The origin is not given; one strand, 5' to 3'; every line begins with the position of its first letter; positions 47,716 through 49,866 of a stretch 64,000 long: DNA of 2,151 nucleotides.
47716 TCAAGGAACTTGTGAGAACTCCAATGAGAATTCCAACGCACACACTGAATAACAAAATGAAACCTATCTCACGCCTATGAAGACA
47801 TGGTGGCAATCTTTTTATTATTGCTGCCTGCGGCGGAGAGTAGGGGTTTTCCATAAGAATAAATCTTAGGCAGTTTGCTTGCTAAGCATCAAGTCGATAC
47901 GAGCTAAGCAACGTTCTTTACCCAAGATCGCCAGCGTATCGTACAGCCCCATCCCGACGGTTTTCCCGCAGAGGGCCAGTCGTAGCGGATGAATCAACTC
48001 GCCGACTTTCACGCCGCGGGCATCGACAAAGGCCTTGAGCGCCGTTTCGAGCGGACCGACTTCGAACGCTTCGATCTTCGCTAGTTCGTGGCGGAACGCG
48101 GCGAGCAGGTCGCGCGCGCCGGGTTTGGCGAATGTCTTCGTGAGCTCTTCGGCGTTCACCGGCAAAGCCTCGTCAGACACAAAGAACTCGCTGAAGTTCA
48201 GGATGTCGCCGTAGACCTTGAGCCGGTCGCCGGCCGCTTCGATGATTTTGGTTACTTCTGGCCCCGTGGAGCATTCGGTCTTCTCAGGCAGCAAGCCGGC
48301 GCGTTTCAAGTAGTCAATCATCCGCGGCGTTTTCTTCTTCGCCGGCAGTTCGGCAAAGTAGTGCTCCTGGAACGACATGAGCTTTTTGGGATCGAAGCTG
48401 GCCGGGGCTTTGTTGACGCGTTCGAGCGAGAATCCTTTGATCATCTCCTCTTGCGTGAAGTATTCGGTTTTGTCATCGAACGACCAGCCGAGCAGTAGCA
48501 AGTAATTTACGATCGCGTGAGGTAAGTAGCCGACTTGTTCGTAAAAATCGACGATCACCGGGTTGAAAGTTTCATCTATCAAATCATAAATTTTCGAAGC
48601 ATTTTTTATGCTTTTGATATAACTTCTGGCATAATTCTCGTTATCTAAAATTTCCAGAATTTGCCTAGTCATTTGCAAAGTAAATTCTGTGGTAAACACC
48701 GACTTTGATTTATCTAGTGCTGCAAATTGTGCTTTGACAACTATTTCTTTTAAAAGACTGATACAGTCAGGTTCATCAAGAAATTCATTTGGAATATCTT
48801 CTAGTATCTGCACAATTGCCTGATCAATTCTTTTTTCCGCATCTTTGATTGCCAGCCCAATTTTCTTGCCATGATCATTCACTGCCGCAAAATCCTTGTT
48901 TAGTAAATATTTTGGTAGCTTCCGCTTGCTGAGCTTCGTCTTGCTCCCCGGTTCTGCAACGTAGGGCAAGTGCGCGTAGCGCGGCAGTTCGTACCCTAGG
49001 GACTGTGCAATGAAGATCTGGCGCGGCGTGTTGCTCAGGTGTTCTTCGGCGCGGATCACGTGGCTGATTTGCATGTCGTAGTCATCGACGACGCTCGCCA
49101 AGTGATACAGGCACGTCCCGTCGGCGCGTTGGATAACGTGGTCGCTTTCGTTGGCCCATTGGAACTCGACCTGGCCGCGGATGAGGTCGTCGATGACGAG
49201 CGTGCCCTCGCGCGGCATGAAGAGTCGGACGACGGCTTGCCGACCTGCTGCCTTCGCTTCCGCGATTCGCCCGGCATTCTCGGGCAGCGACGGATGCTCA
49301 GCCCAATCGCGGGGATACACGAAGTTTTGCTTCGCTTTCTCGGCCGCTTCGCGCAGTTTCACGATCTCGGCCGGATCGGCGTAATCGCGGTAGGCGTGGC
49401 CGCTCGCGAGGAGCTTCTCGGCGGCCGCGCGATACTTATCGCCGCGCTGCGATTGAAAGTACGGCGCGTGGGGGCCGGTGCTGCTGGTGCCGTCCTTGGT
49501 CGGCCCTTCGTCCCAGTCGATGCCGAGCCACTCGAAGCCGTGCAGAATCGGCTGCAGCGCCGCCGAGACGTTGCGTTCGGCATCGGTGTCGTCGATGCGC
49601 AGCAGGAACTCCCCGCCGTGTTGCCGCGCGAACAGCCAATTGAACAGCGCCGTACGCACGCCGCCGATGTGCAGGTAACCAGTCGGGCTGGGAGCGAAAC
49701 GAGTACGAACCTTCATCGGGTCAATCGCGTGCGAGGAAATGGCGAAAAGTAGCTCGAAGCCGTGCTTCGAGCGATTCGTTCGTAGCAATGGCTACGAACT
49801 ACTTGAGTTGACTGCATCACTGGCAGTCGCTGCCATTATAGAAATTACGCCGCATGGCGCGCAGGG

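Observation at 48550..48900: AT-rich, in-frame ~115-codon insertion inside glutamyl-tRNA synthetase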

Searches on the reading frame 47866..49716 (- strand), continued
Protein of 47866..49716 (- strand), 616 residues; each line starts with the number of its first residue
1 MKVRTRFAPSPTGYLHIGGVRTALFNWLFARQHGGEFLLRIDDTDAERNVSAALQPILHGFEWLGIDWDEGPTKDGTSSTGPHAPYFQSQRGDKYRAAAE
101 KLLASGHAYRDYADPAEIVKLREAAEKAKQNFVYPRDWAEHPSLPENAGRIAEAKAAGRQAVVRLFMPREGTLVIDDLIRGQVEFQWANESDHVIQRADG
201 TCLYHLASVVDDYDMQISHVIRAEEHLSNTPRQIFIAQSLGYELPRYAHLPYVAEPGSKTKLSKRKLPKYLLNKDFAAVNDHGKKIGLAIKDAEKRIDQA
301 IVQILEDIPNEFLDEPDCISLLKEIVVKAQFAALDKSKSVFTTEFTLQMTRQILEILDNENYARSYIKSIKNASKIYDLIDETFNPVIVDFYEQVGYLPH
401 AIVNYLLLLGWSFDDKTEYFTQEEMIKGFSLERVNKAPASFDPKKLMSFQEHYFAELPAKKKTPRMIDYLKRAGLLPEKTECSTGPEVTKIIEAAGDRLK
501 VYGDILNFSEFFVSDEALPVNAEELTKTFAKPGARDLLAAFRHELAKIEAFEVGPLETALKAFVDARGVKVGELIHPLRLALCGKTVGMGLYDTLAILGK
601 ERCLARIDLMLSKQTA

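Call 11: find_encoding_contigs(protein=P0003, flank=10000, max_places=2)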
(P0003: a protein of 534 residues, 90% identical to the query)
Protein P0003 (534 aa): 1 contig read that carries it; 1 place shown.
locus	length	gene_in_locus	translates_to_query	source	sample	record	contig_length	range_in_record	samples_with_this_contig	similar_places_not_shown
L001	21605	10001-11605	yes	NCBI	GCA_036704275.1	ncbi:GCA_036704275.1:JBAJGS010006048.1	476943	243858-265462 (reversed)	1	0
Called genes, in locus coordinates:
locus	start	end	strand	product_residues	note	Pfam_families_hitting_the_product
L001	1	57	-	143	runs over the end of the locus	PF13646:HEAT_2, PF02985:HEAT (faint), PF03130:HEAT_PBS (faint), PF13646:HEAT_2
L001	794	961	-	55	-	PF18989:DUF5722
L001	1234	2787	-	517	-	PF18989:DUF5722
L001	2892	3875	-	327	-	PF01073:3Beta_HSD, PF01370:Epimerase, PF02719:Polysacc_synt_2, PF04321:RmlD_sub_bind, PF05368:NmrA, PF13460:NAD_binding_10, PF16363:GDP_Man_Dehyd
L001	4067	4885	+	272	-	PF01259:SAICAR_synt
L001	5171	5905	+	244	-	-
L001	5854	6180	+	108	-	-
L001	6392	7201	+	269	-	PF01261:AP_endonuc_2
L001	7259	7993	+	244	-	-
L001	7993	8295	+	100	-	-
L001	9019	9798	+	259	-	-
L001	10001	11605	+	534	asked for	PF00749:tRNA-synt_1c, PF19269:Anticodon_2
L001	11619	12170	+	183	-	PF20461:DUF6714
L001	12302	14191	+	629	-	PF00749:tRNA-synt_1c, PF03950:tRNA-synt_1c_C, PF20974:tRNA-synt_1c_C2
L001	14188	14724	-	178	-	PF00578:AhpC-TSA, PF13911:AhpC-TSA_2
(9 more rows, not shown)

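Call 12: find_encoding_contigs(protein=P0004, flank=10000, max_places=2)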
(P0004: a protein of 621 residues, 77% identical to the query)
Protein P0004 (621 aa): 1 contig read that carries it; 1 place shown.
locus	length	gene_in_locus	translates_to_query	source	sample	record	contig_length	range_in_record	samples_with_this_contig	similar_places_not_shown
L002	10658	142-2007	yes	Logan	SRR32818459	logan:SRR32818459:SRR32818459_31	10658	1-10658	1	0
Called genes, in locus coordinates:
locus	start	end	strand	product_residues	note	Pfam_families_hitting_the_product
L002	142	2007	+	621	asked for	PF00749:tRNA-synt_1c, PF19269:Anticodon_2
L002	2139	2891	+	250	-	-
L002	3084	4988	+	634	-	PF00749:tRNA-synt_1c, PF03950:tRNA-synt_1c_C, PF20974:tRNA-synt_1c_C2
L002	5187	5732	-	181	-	PF00578:AhpC-TSA, PF13911:AhpC-TSA_2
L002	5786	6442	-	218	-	PF00849:PseudoU_synth_2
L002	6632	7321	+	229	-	PF00215:OMPdecase, PF02581:TMP-TENI (faint)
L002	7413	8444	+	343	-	PF08240:ADH_N, PF16912:Glu_dehyd_C, PF00107:ADH_zinc_N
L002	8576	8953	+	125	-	-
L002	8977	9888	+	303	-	PF01261:AP_endonuc_2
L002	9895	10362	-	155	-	PF09346:SMI1_KNR4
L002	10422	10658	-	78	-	?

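Call 13: find_encoding_contigs(protein=P0002, flank=10000, max_places=2)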
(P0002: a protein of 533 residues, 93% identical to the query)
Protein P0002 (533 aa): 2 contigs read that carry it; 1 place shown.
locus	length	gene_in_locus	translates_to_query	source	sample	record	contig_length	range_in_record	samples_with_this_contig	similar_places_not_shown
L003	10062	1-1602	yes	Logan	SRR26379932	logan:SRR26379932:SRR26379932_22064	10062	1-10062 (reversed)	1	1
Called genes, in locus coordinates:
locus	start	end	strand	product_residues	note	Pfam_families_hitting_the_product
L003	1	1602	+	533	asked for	PF00749:tRNA-synt_1c, PF19269:Anticodon_2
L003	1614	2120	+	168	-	-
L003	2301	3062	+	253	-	-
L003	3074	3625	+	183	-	PF20461:DUF6714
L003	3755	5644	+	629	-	PF00749:tRNA-synt_1c, PF03950:tRNA-synt_1c_C, PF20974:tRNA-synt_1c_C2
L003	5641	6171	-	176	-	PF00578:AhpC-TSA, PF13911:AhpC-TSA_2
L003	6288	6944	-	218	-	PF00849:PseudoU_synth_2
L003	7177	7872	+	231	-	PF00215:OMPdecase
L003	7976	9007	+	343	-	PF08240:ADH_N, PF16912:Glu_dehyd_C, PF00107:ADH_zinc_N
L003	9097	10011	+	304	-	PF01261:AP_endonuc_2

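Call 14: find_encoding_contigs(protein=P0006, flank=10000, max_places=2)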
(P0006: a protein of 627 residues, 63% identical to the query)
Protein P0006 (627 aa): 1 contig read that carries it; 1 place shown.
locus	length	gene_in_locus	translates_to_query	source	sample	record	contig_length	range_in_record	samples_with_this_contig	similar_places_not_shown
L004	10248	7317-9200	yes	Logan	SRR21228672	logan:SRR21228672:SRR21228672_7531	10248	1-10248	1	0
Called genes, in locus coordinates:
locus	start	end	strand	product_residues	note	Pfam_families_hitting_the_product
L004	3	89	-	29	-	?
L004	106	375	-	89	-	PF04255:DUF433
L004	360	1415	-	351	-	PF12146:Hydrolase_4 (weak)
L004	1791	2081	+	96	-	-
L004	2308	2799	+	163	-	-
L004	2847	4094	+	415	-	-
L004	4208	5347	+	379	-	PF01728:FtsJ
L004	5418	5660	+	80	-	-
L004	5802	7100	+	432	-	-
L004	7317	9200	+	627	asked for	PF00749:tRNA-synt_1c, PF19269:Anticodon_2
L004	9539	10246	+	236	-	?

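Call 15: find_encoding_contigs(protein=P0079, flank=10000, max_places=2)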
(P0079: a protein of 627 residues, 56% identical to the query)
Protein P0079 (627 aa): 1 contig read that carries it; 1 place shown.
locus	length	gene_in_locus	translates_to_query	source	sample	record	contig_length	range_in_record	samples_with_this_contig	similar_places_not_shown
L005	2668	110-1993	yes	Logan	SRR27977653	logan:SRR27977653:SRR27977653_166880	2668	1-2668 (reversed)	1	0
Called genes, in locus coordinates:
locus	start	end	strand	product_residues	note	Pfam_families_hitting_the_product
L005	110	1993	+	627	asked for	PF00749:tRNA-synt_1c, PF19269:Anticodon_2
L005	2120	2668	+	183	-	?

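Call 16: find_encoding_contigs(protein=P0005, flank=10000, max_places=2)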
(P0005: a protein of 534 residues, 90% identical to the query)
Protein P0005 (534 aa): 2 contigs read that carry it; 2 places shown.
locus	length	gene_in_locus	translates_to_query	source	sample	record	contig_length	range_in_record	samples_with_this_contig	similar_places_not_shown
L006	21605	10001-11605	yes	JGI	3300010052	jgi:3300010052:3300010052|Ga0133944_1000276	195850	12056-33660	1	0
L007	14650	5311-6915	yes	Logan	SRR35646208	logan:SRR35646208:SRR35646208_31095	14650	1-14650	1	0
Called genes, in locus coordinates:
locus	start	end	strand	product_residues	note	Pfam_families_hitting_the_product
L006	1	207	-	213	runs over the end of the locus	PF13646:HEAT_2, PF02985:HEAT (faint), PF13646:HEAT_2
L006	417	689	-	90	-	PF10636:hemP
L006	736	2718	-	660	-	PF18989:DUF5722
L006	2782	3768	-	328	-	PF01073:3Beta_HSD, PF01370:Epimerase, PF02719:Polysacc_synt_2, PF04321:RmlD_sub_bind, PF05368:NmrA, PF13460:NAD_binding_10, PF16363:GDP_Man_Dehyd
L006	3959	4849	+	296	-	PF01259:SAICAR_synt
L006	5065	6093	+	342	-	-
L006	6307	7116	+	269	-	PF01261:AP_endonuc_2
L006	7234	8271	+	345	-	PF01728:FtsJ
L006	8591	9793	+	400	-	-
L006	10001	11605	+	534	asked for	PF00749:tRNA-synt_1c, PF19269:Anticodon_2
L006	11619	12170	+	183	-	PF20461:DUF6714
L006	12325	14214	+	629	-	PF00749:tRNA-synt_1c, PF03950:tRNA-synt_1c_C, PF20974:tRNA-synt_1c_C2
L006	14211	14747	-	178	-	PF00578:AhpC-TSA, PF13911:AhpC-TSA_2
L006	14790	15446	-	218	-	PF00849:PseudoU_synth_2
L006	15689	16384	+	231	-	PF00215:OMPdecase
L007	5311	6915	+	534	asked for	PF00749:tRNA-synt_1c, PF19269:Anticodon_2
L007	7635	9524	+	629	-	PF00749:tRNA-synt_1c, PF03950:tRNA-synt_1c_C, PF20974:tRNA-synt_1c_C2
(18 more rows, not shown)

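Call 36: find_related_loci(query=P0001, collection=genome_contigs, flank=4000)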
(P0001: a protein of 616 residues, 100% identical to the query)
Query P0001 (616 aa) in genome_contigs; peptide patterns used: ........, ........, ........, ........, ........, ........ (x = any residue, [..] = any of these).
331 stretches matched a pattern; 283 encode a relative of the query (tblastn E <= 1e-3); the best 80 are kept; 80 distinct loci.
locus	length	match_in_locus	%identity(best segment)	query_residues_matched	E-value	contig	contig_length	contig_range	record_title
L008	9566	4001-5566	71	3-613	2e-141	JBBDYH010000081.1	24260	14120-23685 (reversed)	MAG: Pirellulales bacterium isolate LejiaD_61_23 Lejia_D_3376_length_24260_cov_12, whole genome shotgun sequence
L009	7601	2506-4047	74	1-608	2e-137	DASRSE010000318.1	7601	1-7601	MAG TPA_asm: Pirellulales bacterium isolate SMAG_U5378 k141_3670138, whole genome shotgun sequence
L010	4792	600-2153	73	1-612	1e-137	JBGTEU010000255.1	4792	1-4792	MAG: Bythopirellula sp. isolate JTS-RE175 k141_12131596, whole genome shotgun sequence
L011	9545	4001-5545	71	3-613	2e-135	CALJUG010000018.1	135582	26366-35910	MAG TPA_asm: uncultured bacterium isolate SRR7515932_bin.73_CONCOCT_v1.1_MAG genome assembly, contig: ERZ869940.68, whol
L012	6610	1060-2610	69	1-613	3e-135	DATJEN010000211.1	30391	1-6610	MAG TPA_asm: Pirellulales bacterium isolate SMAG_U15434 k141_502894, whole genome shotgun sequence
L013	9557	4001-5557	63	1-613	4e-135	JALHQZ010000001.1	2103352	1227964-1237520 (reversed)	MAG: Pirellulales bacterium isolate maxbin.065 c_000000000001, whole genome shotgun sequence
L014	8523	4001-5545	67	3-611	1e-134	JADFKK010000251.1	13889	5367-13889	MAG: Planctomycetota bacterium isolate B47T1L10 B47T1L10_NODE6803, whole genome shotgun sequence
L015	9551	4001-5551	67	1-613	2e-134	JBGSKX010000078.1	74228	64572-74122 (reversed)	MAG: Pirellulales bacterium isolate JTS-AC191 k141_1669226, whole genome shotgun sequence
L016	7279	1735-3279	69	3-613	2e-134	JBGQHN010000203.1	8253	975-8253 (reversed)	MAG: Planctomycetia bacterium isolate OBJ2_061818_070_71 k141_168394_length_8253_cov_11.0000, whole genome shotgun seque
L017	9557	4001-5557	70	3-615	2e-134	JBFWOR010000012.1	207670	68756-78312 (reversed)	MAG: Pirellulales bacterium isolate CA_2019_TPBF_140 NODE_622_length_207670_cov_22.491108_TPBF, whole genome shotgun seq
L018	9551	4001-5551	67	1-613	6e-134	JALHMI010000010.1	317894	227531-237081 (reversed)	MAG: Pirellulales bacterium isolate Bin_30_5 c_000000000181, whole genome shotgun sequence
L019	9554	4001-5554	70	3-616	5e-134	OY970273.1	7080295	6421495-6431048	MAG: uncultured Planctomycetaceae bacterium isolate MFD09495.bin.c.1 genome assembly, chromosome: 1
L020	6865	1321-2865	72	3-613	2e-133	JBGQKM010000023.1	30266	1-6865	MAG: Planctomycetia bacterium isolate OBJ2_061818_050_61 k141_433199_length_30266_cov_11.4797, whole genome shotgun sequ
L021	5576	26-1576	73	3-613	2e-132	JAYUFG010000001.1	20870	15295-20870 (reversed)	MAG: Planctomycetaceae bacterium isolate GFS_7658 GFS_7658_0, whole genome shotgun sequence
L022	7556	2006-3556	67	1-613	9e-133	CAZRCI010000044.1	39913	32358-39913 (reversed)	MAG TPA_asm: uncultured Planctomycetaceae bacterium isolate SRP344714_co1_18 genome assembly, contig: NODE_2047_length_3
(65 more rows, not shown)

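Call 40: predict_structure(alignment_id=A2)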
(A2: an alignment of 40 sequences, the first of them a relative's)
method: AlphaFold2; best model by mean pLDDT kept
length: 616 residues; sequences in the alignment: 40
mean_pLDDT: 83.1   pTM: 0.72
mean pLDDT of the five models: 83.1, 81.7, 80.1, 77.1, 75.5
residues with pLDDT >= 90: 282; 70-90: 217; 50-70: 107; < 50: 10
segments of 3 or more residues with pLDDT < 50: 256-260, 262-264
pLDDT, mean of each block of 10 residues (from residue 1): 87 62 89 94 69 71 84 82 90 95 98 94 94 93 93 95 96 92 92 93 91 96 85 96 92 52 57 73 72 74 78 80 80 72 69 73 70 56 60 65 68 63 84 70 70 82 88 89 92 90 90 91 89 94 96 95 95 93 89 95 96 77
secondary structure, 60 per line:
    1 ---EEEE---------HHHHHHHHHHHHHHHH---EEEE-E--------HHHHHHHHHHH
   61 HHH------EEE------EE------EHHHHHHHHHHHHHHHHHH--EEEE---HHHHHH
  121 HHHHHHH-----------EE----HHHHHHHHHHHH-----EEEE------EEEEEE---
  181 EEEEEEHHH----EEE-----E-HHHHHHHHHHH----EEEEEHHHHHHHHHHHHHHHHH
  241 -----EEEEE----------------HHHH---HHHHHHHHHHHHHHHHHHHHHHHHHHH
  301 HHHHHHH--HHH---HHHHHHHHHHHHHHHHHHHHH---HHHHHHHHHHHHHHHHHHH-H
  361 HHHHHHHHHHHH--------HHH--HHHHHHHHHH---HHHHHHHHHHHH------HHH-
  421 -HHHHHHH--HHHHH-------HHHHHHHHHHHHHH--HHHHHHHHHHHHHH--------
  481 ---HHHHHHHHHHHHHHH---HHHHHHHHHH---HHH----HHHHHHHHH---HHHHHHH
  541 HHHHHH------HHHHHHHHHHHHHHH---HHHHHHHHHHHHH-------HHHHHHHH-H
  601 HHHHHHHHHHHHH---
elements in order: E4-7 H17-32 E36-39 H50-63 E70-72 H88-105 E108-111 H115-127 H145-156 E162-165 E172-177 E181-186 E194-196 H204-214 E219-223 H224-240 E246-250 H267-270 H274-307 H316-336 H340-358 H360-372 H386-395 H399-410 H422-428 H431-435 H443-456 H459-472 H484-498 H502-511 H522-530 H534-546 H553-567 H571-583 H591-598 H600-613

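Call 51: fold_search(model_id=the predicted structure, library=pdb)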
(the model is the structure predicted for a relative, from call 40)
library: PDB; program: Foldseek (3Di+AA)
matches with E <= 10: 424; with E <= 0.001: 87
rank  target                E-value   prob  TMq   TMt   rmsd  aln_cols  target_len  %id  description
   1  6brl                  2.1e-28  1.00  0.64  0.76   7.3       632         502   26  Crystal structure of a glutamate tRNA ligase from Elizabethkingia meningosepticum CCUG26117 in complex with its amino ac (released 2018-01-17)
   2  4gri_A                6.2e-28  1.00  0.60  0.75   7.9       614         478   27  Crystal structure of a glutamyl-tRNA synthetase GluRS from Borrelia burgdorferi bound to glutamic acid and zinc (released 2012-09-05)
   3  8jpv                  9.6e-28  1.00  0.54  0.72   7.0       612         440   30  Glutamyl-tRNA synthetase from Methylacidiphilum fumariolicum (released 2024-06-19)
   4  6b1z                  1.1e-27  1.00  0.65  0.80   7.2       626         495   27  Crystal Structure of Glutamate-tRNA Synthetase from Elizabethkingia anophelis (released 2017-10-04)
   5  4gri_B                1.4e-27  1.00  0.60  0.73   8.1       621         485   27  Crystal structure of a glutamyl-tRNA synthetase GluRS from Borrelia burgdorferi bound to glutamic acid and zinc (released 2012-09-05)
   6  7k86_B                3.3e-27  1.00  0.53  0.66   7.1       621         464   28  Crystal Structure of Glutamyl-tRNA synthetase (gltX) from Stenotrophomonas maltophilia (released 2020-10-07)
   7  3pny_A                3.9e-27  1.00  0.57  0.70   7.8       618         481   29  Structure of Glutamyl-tRNA synthetase from Mycobacterium tuberculosis in space group P21 (released 2011-12-07)
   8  3pnv_A                5.3e-27  1.00  0.57  0.70   8.0       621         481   29  V369M mutant of Glutamyl-tRNA synthetase from Mycobacterium tuberculosis (released 2011-12-07)
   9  7k86_A                6.0e-27  1.00  0.52  0.66   7.3       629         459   28  Crystal Structure of Glutamyl-tRNA synthetase (gltX) from Stenotrophomonas maltophilia (released 2020-10-07)
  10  8i9i_A                6.3e-27  1.00  0.52  0.64   7.7       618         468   30  Glutamyl-tRNA synthetase from Escherichia Coli bound to Glutamate and Zinc (released 2023-04-19)
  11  8i9i_B                6.6e-27  1.00  0.53  0.66   7.4       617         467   30  Glutamyl-tRNA synthetase from Escherichia Coli bound to Glutamate and Zinc (released 2023-04-19)
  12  3pnv_B                9.0e-27  1.00  0.56  0.69   7.9       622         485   27  V369M mutant of Glutamyl-tRNA synthetase from Mycobacterium tuberculosis (released 2011-12-07)
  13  8vc5_A                9.0e-27  1.00  0.48  0.60  19.0       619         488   26  Crystal structure of glutamyl-tRNA synthetase GluRS from Pseudomonas aeruginosa (Zinc bound) (released 2023-12-27)
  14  2o5r                  2.4e-26  1.00  0.58  0.73   5.9       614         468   29  Crystal structure of Glutamyl-tRNA synthetase 1 (EC 6.1.1.17) (Glutamate-tRNA ligase 1) (GluRS 1) (TM1351) from Thermoto (released 2006-12-19)
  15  2ja2                  2.6e-26  1.00  0.58  0.71   6.3       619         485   28  Mycobacterium tuberculosis glutamyl-tRNA synthetase (released 2008-10-28)
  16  1j09                  2.7e-26  1.00  0.55  0.69   7.2       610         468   30  Crystal structure of Thermus thermophilus glutamyl-tRNA synthetase complexed with ATP and Glu (released 2003-02-25)
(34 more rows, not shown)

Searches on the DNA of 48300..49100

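Call 59: search_rna_families(source=window, start=48300, end=49100, threshold=evalue, max_evalue=1)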
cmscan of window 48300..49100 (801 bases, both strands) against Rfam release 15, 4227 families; matches with E-value up to 1: 1.
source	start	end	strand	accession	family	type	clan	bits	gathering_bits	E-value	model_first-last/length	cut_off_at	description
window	48894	49012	+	RF00457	IRES_mnt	Cis-reg; IRES;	-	13.2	100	0.82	1-203/203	no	Mnt IRES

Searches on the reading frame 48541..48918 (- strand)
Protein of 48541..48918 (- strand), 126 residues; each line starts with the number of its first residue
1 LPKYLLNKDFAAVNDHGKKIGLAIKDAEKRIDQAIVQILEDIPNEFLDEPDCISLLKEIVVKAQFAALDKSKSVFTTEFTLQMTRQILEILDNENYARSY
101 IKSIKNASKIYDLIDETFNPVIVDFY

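Call 6: search_protein_families(library=pfam, proteins=[window:48547-48894:-], max_evalue=1)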
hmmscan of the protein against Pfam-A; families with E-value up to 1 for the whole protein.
seq(116 aa): 2 families
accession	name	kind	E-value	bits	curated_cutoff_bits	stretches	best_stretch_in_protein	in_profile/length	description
PF18640.6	LepB_N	-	0.05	13.7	25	1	2-80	100-175/183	LepB N-terminal domain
PF07796.16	DUF1638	-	0.064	13.6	27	1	26-95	41-111/161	Protein of unknown function (DUF1638)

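Call 47: predict_structure(protein=window:48541-48918:-)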
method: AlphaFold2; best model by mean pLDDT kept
length: 126 residues; sequences in the alignment: 1
mean_pLDDT: 60.0   pTM: 0.48
mean pLDDT of the five models: 60.0, 48.6, 48.6, 43.8, 41.6
residues with pLDDT >= 90: 0; 70-90: 40; 50-70: 51; < 50: 35
segments of 3 or more residues with pLDDT < 50: 1-10, 12-14, 107-126
pLDDT, mean of each block of 10 residues (from residue 1): 41 51 56 58 66 76 74 70 74 72 54 43 34
secondary structure, 60 per line:
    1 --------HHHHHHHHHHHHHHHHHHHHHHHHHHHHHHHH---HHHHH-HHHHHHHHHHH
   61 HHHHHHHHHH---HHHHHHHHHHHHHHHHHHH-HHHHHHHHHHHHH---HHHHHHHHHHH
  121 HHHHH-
elements in order: H9-40 H44-48 H50-70 H74-92 H94-106 H110-125

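Call 50: fold_search(model_id=the predicted structure, library=pdb)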
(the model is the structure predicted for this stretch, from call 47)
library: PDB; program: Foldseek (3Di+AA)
matches with E <= 10: 96; with E <= 0.001: 0
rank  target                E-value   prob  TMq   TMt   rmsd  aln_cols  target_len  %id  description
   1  7ny0_MODEL_1_A        2.0e+00  0.11  0.29  0.30  12.3       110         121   15  Solution structure of Boskar4; a de novo designed G-CSF agonist (released 2021-10-06)
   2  9e78_0Z               2.3e+00  0.10  0.29  0.16  27.2       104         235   13  48-nm repeat of the Leishmania tarentolae doublet microtubule (released 2025-03-12)
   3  2a3q_A                2.5e+00  0.14  0.31  0.34   9.5        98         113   11  X-Ray Structure of Protein from Mus Musculus MM.29898 (released 2005-07-19)
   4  2bbj_A                2.5e+00  0.04  0.21  0.11  19.4       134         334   14  Crystal structure of the CorA Mg2+ transporter (released 2005-12-13)
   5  9mn2_B                2.7e+00  0.18  0.35  0.29  18.9       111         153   11  Crystal Structure of the B6C Region of the Group B Streptococcus Beta Antigen C Protein (released 2025-08-27)
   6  3mmi_B                2.7e+00  0.09  0.28  0.14  12.0       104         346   17  Crystal structure of the globular tail of Myo4p (released 2010-05-12)
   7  9mn2_A                2.9e+00  0.16  0.34  0.28  18.6       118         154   10  Crystal Structure of the B6C Region of the Group B Streptococcus Beta Antigen C Protein (released 2025-08-27)
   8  9rve_D                2.9e+00  0.13  0.29  0.32  13.4        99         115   10  Structure of human 1918 influenza A polymerase heterotrimer in complex with 1918 NEP. (released 2025-12-24)
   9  3mq1_E                2.9e+00  0.09  0.27  0.32  10.7       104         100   13  Crystal Structure of Dust Mite Allergen Der p 5 (released 2010-06-02)
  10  1yd8_G                3.2e+00  0.08  0.25  0.31   9.2        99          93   14  COMPLEX OF HUMAN GGA3 GAT DOMAIN AND UBIQUITIN (released 2005-02-22)
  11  9t1m_B                3.2e+00  0.08  0.27  0.29  12.9       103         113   12  Nuclear export protein/Non-structural protein 2 (NEP/NS2) in complex with artificial alpha Rep protein (released 2025-11-12)
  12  3rpu_X                3.4e+00  0.06  0.27  0.12  19.4       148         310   11  Crystal structure of the MukE-MukF complex (released 2012-03-14)
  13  2bko                  3.6e+00  0.07  0.26  0.19  10.9       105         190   21  STRUCTURE ANALYSIS OF UNKNOWN FUNCTION PROTEIN (released 2006-06-28)
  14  9grx_E                4.1e+00  0.11  0.28  0.35   9.6        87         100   10  NDH-PSI-LHCI supercomplex from S. oleracea (released 2025-02-12)
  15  1scf_A                4.1e+00  0.08  0.25  0.26   8.8        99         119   12  HUMAN RECOMBINANT STEM CELL FACTOR (released 2000-07-07)
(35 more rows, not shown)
